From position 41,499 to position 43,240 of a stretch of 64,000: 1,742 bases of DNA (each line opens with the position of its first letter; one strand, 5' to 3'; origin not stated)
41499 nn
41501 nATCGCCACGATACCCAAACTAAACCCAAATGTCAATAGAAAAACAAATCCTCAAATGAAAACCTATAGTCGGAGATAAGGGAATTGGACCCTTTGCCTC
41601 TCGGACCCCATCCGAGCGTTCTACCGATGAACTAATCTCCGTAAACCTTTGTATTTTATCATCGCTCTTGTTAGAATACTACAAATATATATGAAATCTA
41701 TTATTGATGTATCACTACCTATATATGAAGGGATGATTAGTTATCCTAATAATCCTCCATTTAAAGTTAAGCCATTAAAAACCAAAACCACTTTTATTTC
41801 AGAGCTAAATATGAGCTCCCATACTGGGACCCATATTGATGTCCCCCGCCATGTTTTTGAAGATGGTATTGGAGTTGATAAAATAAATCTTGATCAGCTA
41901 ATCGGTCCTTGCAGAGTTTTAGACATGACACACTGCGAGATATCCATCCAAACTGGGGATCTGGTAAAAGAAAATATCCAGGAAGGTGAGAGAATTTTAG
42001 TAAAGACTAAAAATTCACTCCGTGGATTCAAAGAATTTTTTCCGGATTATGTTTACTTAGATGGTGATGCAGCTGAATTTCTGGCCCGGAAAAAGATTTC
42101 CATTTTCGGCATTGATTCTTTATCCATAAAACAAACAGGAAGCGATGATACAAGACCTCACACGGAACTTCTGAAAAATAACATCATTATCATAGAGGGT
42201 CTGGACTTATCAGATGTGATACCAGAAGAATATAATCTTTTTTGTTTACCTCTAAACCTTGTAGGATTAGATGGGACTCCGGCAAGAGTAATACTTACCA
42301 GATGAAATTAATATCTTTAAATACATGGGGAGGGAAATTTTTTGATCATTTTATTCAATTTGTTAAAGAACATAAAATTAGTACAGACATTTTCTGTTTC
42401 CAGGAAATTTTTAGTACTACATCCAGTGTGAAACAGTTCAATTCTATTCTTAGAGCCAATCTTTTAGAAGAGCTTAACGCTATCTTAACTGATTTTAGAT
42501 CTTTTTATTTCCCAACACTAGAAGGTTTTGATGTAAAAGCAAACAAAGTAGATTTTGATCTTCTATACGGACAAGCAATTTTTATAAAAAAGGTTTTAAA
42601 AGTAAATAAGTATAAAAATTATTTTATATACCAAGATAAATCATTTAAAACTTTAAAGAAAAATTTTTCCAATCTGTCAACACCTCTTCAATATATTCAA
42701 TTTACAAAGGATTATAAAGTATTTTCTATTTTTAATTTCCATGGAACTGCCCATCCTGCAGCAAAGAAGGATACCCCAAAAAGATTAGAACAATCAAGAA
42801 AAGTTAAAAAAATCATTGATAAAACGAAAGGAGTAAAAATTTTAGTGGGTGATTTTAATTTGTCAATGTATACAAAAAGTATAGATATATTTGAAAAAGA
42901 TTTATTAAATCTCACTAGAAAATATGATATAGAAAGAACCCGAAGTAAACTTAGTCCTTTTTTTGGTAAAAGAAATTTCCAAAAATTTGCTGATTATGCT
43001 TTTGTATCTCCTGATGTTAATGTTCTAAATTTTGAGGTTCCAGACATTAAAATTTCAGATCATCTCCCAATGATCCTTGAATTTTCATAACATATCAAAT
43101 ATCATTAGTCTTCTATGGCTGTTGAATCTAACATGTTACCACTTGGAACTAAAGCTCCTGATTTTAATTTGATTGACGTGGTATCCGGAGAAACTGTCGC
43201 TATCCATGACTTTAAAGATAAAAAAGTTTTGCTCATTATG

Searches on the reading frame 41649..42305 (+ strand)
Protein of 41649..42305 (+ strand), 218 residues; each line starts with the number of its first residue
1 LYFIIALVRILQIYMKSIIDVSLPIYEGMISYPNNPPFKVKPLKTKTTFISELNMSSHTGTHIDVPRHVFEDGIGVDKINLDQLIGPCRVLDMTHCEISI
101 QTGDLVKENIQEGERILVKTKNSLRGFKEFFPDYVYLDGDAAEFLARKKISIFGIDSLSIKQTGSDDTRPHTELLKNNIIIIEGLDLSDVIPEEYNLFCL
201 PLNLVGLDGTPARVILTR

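Call 93: search_protein_families(library=pfam, proteins=[window:41649-42305:+], max_evalue=0.01)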
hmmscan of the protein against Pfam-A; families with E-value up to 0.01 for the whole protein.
window:41649-42305:+ (218 aa): 1 family
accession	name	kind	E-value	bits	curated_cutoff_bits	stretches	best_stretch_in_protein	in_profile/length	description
PF04199.19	Cyclase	-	1.7e-22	80.6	23.1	1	19-160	1-140/142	Putative cyclase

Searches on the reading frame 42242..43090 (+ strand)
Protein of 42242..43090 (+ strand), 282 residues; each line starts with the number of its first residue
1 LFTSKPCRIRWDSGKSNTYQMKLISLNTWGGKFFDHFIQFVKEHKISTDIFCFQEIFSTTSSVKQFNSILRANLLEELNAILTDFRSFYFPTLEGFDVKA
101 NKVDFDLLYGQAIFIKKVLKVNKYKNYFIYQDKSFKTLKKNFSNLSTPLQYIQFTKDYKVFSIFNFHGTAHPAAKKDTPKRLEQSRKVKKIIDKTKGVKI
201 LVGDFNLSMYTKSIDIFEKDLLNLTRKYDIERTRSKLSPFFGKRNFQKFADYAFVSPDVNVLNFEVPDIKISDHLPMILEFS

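Call 93: search_protein_families(library=pfam, proteins=[window:42242-43090:+], max_evalue=0.01)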
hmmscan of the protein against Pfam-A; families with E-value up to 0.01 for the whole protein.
window:42242-43090:+ (282 aa): 1 family
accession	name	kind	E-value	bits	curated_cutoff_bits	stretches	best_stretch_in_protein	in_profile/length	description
PF03372.29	Exo_endo_phos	-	8e-10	39.3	24.5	1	25-274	2-225/225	Endonuclease/Exonuclease/phosphatase family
